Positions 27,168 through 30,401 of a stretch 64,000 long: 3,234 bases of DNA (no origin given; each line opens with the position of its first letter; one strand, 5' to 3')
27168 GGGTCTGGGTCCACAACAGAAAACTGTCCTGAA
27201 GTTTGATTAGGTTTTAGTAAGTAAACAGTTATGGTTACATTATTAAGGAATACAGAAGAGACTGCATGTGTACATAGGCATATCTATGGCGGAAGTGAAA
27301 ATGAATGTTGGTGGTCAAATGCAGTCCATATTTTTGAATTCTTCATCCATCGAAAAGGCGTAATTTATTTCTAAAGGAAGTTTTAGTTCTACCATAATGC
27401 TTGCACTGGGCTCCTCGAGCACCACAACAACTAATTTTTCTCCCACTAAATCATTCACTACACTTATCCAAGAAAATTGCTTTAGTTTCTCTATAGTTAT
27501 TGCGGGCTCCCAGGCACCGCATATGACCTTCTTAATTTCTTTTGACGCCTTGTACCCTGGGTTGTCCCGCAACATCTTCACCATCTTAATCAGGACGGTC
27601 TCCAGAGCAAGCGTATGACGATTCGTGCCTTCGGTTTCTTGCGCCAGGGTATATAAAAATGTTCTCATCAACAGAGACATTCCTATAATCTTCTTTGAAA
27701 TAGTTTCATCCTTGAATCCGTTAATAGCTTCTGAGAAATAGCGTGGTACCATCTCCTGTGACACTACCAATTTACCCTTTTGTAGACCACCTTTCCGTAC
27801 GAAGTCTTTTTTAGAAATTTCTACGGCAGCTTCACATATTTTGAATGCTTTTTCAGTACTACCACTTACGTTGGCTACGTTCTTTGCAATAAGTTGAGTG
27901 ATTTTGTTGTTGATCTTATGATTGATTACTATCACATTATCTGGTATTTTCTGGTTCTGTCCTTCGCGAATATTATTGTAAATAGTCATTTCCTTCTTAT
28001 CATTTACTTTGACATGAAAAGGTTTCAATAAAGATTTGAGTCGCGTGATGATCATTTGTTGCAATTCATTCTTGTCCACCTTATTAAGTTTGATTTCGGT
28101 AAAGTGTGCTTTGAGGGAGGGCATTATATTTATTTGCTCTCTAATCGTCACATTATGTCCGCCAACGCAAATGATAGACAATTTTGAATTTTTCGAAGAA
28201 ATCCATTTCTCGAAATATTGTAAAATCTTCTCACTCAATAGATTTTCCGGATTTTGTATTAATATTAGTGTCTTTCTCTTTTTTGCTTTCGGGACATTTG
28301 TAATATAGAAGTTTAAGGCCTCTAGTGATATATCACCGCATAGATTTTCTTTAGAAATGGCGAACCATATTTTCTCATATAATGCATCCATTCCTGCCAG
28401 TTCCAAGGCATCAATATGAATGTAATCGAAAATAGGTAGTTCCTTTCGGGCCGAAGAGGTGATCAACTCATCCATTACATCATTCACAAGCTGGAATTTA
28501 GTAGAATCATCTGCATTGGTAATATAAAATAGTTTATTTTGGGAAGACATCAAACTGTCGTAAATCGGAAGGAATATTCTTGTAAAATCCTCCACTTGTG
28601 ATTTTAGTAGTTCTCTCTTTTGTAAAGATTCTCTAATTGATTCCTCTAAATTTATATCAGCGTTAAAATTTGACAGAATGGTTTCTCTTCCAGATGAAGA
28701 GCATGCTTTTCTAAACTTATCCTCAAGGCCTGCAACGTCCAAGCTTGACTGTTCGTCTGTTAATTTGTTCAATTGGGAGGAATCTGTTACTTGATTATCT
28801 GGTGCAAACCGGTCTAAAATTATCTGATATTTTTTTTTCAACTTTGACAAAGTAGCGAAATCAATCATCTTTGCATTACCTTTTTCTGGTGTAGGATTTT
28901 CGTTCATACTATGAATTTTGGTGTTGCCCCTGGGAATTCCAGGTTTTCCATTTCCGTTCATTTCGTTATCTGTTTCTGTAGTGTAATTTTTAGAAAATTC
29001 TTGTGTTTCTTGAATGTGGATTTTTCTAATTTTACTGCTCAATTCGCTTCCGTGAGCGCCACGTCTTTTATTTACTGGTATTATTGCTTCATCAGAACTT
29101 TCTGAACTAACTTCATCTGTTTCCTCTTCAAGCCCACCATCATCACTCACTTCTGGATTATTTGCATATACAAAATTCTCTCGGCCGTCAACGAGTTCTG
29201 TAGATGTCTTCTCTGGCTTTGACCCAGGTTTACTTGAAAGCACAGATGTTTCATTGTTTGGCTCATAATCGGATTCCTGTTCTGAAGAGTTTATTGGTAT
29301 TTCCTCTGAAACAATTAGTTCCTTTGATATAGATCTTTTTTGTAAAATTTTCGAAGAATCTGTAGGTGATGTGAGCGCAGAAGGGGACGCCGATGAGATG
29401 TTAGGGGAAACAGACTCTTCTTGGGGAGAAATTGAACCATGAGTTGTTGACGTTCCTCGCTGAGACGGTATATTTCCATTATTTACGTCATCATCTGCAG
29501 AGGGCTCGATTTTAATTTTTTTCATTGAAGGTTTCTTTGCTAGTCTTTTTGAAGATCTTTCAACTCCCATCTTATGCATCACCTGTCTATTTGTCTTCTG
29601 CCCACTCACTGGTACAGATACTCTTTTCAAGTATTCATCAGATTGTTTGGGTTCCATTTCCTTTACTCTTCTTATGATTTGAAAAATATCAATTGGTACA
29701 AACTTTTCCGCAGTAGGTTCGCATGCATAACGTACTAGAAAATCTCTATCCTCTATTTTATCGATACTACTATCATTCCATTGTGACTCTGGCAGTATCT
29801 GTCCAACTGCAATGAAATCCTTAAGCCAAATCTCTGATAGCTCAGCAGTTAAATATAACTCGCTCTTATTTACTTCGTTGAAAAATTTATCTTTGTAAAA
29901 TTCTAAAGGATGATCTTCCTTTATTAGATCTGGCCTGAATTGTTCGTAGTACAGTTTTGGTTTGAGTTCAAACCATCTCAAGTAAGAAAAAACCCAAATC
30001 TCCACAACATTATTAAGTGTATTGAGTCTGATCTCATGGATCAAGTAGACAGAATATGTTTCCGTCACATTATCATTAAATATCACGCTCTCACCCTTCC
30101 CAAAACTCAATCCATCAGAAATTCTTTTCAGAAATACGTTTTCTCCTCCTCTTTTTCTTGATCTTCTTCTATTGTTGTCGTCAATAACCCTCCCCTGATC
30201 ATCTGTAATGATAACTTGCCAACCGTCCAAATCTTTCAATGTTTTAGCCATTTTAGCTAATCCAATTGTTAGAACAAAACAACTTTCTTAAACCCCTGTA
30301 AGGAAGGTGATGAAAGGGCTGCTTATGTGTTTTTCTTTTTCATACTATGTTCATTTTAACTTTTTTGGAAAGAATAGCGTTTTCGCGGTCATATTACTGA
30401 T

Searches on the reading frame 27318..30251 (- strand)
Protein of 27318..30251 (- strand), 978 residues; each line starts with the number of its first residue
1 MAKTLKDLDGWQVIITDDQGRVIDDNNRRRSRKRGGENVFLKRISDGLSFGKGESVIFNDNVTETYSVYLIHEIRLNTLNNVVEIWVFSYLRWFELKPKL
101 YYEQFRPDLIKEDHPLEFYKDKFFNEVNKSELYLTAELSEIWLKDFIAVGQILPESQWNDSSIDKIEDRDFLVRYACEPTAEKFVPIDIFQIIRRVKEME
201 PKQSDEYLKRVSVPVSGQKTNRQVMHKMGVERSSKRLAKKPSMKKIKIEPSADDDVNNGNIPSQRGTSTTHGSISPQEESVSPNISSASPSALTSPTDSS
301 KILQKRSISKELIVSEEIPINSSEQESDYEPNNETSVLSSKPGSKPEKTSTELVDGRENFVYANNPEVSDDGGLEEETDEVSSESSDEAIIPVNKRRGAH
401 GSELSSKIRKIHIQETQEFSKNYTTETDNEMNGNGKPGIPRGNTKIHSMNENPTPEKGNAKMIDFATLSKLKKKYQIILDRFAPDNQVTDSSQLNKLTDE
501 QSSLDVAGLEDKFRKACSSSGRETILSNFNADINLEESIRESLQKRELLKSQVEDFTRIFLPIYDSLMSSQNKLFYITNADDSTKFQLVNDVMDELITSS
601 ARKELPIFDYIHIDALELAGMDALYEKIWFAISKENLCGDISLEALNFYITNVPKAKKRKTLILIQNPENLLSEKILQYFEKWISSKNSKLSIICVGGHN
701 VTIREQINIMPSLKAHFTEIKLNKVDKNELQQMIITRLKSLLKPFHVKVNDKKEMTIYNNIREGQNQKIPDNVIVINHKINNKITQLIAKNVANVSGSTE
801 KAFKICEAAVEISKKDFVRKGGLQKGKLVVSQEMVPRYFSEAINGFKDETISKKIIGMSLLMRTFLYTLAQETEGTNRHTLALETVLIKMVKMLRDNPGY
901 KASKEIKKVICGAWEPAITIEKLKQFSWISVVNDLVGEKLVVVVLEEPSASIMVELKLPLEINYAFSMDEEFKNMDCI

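Call 18: find_homologous_proteins(query=window:27318-30251:-, max_evalue=1e-50)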
Query window:27318-30251:- (978 aa): 57 proteins with E <= 1e-50 among 8000 candidates.
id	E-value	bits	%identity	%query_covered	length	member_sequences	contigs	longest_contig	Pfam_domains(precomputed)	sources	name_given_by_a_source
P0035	0.0e+0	2137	99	100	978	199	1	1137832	PF22344.3,PF17872.8,PF01426.25,PF21312.5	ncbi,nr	ncbi:BEM_collapsed_G0040610.mRNA.1.CDS.1 [Saccharomyces cerevisiae]|nr:BEM_collapsed_G0040610.mRNA.1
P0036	0.0e+0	1738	81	100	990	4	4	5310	PF22344.3,PF17872.8,PF01426.25,PF21312.5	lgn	-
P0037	0.0e+0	1317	63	100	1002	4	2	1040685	PF22344.3,PF17872.8,PF01426.25,PF21312.5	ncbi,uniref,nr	ncbi:chromatin-silencing protein SIR3 SKDI_12G4700 [Saccharomyces kudriavzevii IFO 1802]|uniref:Orig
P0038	0.0e+0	1275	61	100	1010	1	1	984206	PF22344.3,PF17872.8,PF01426.25,PF21312.5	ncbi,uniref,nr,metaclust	ncbi:sir3p [Saccharomyces arboricola H-6]|uniref:Origin recognition complex subunit 1 n=1 Tax=Saccha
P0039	0.0e+0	1259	61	100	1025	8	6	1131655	PF22344.3,PF17872.8,PF01426.25,PF21312.5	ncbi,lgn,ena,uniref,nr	ncbi:hypothetical protein N7582_004100 [Saccharomyces uvarum]|uniref:Origin recognition complex subu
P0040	0.0e+0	1230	60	100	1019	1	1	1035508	PF22344.3,PF17872.8,PF01426.25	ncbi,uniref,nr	ncbi:hypothetical protein SUVZ_12G4650 [Saccharomyces uvarum]|uniref:Origin recognition complex subu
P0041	0.0e+0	1223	59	100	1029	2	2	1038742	PF22344.3,PF17872.8,PF01426.25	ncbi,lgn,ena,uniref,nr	ncbi:hypothetical protein GRS66_009646 [Saccharomyces pastorianus]|uniref:Origin recognition complex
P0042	5.2e-126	440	56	26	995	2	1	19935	PF17872.8,PF00004.36,PF13401.13,PF01637.25,PF01426.25,PF13191.13,PF21312.5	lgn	-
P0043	6.9e-126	440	32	100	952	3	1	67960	PF17872.8,PF00004.36,PF13401.13,PF01637.25,PF01426.25,PF13191.13,PF21312.5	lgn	-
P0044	4.3e-125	437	55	26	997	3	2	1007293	PF17872.8,PF22606.3,PF00004.36,PF13401.13,PF01637.25,PF01426.25,PF13191.13,PF21312.5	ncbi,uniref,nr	ncbi:SIR3 (YLR442C) and ORC1 (YML065W) [Zygosaccharomyces parabailii]|uniref:Origin recognition comp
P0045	5.0e-124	434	56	26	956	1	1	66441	PF17872.8,PF22606.3,PF00004.36,PF13401.13,PF01637.25,PF01426.25,PF13191.13,PF21312.5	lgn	-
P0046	9.2e-124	433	25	48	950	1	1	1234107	PF17872.8,PF22606.3,PF00004.36,PF13401.13,PF01637.25,PF01426.25,PF13191.13,PF21312.5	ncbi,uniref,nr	ncbi:hypothetical protein HG536_0C05880 [Torulaspora globosa]|uniref:Origin recognition complex subu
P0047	1.5e-123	432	54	27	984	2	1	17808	PF17872.8,PF22606.3,PF00004.36,PF13401.13,PF01637.25,PF01426.25,PF13191.13,PF21312.5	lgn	-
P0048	2.0e-123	432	58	25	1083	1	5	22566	PF17872.8,PF00004.36,PF13401.13,PF01637.25,PF01426.25,PF13191.13,PF21312.5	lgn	-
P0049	3.3e-123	431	30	96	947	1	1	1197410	PF17872.8,PF22606.3,PF00004.36,PF13401.13,PF01637.25,PF01426.25,PF13191.13,PF21312.5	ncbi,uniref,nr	ncbi:hypothetical protein HG537_0C05880 [Torulaspora globosa]|uniref:Origin recognition complex subu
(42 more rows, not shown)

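Call 19: find_encoding_contigs(protein=P0038, flank=8500, max_places=1)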
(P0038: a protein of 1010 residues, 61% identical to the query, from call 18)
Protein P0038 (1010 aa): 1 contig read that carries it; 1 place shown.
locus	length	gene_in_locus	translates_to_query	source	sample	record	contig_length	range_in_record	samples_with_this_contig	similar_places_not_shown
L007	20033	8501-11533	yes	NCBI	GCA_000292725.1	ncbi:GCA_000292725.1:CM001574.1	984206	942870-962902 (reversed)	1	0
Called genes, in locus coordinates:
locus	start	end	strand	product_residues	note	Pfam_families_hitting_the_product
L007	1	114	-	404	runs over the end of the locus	-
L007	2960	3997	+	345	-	PF01992:vATP-synt_AC39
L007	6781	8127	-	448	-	PF06687:SUR7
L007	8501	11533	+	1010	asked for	PF01426:BAH, PF21312:WHD_ORC1 (faint), PF17872:AAA_lid_10, PF22344:SIR3_C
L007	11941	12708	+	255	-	PF01015:Ribosomal_S3Ae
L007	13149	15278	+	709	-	PF08314:Sec39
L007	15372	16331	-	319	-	PF06984:MRP-L47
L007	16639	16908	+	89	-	PF01423:LSM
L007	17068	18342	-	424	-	PF00202:Aminotran_3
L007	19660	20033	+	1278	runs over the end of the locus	PF12722:Hid1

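Call 20: find_encoding_contigs(protein=P0039, flank=8500, max_places=1)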
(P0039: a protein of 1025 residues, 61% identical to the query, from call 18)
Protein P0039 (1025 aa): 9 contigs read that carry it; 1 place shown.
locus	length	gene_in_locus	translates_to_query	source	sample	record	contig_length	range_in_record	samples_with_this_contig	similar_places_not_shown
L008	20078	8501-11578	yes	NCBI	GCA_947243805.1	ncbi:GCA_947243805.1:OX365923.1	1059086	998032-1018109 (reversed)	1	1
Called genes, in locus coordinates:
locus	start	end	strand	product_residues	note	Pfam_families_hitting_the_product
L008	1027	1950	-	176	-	PF01159:Ribosomal_L6e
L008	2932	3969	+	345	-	PF01992:vATP-synt_AC39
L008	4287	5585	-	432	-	PF00349:Hexokinase_1, PF03727:Hexokinase_2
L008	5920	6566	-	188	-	-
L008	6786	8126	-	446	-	PF06687:SUR7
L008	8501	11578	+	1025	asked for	PF01426:BAH, PF17872:AAA_lid_10, PF21312:WHD_ORC1 (weak), PF22344:SIR3_C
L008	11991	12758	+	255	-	PF01015:Ribosomal_S3Ae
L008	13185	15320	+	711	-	PF08314:Sec39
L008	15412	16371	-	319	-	PF06984:MRP-L47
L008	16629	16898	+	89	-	PF01423:LSM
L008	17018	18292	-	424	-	PF00202:Aminotran_3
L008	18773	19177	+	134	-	-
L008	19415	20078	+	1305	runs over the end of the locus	-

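Call 21: find_encoding_contigs(protein=P0041, flank=8500, max_places=1)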
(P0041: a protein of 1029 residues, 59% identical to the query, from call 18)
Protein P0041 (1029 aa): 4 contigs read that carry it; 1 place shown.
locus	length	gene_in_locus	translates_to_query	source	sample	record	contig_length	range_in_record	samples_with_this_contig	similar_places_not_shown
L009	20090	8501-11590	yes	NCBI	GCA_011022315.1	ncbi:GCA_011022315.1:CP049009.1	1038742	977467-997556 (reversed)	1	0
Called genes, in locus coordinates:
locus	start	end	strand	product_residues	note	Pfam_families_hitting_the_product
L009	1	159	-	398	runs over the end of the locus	PF17800:NPL, PF00254:FKBP_C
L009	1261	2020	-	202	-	PF01159:Ribosomal_L6e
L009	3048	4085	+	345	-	PF01992:vATP-synt_AC39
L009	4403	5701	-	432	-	PF00349:Hexokinase_1, PF03727:Hexokinase_2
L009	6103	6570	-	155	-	-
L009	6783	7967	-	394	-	PF06687:SUR7 (weak)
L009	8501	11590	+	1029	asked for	PF01426:BAH, PF17872:AAA_lid_10, PF22344:SIR3_C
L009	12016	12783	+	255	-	PF01015:Ribosomal_S3Ae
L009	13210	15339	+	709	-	PF08314:Sec39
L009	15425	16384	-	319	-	PF06984:MRP-L47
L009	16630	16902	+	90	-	PF01423:LSM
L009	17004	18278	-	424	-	PF00202:Aminotran_3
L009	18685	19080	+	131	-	-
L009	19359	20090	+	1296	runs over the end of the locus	PF12722:Hid1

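Call 22: find_encoding_contigs(protein=P0036, flank=8500, max_places=4)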
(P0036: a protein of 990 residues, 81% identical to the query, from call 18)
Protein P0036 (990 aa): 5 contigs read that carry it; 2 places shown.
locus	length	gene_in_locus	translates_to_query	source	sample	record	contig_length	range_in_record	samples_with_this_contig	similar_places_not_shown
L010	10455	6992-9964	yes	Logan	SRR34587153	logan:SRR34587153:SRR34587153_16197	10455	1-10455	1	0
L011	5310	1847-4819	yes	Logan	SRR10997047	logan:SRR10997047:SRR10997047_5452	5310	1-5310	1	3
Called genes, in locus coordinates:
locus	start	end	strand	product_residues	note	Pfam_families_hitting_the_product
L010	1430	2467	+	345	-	PF01992:vATP-synt_AC39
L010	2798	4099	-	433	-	PF00349:Hexokinase_1, PF03727:Hexokinase_2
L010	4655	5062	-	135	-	-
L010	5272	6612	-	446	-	PF06687:SUR7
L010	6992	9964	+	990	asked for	PF01426:BAH, PF17872:AAA_lid_10, PF21312:WHD_ORC1 (weak), PF22344:SIR3_C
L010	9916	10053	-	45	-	-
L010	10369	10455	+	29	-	?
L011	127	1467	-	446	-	PF06687:SUR7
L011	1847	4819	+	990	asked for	PF01426:BAH, PF17872:AAA_lid_10, PF21312:WHD_ORC1 (weak), PF22344:SIR3_C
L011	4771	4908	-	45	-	-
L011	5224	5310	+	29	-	?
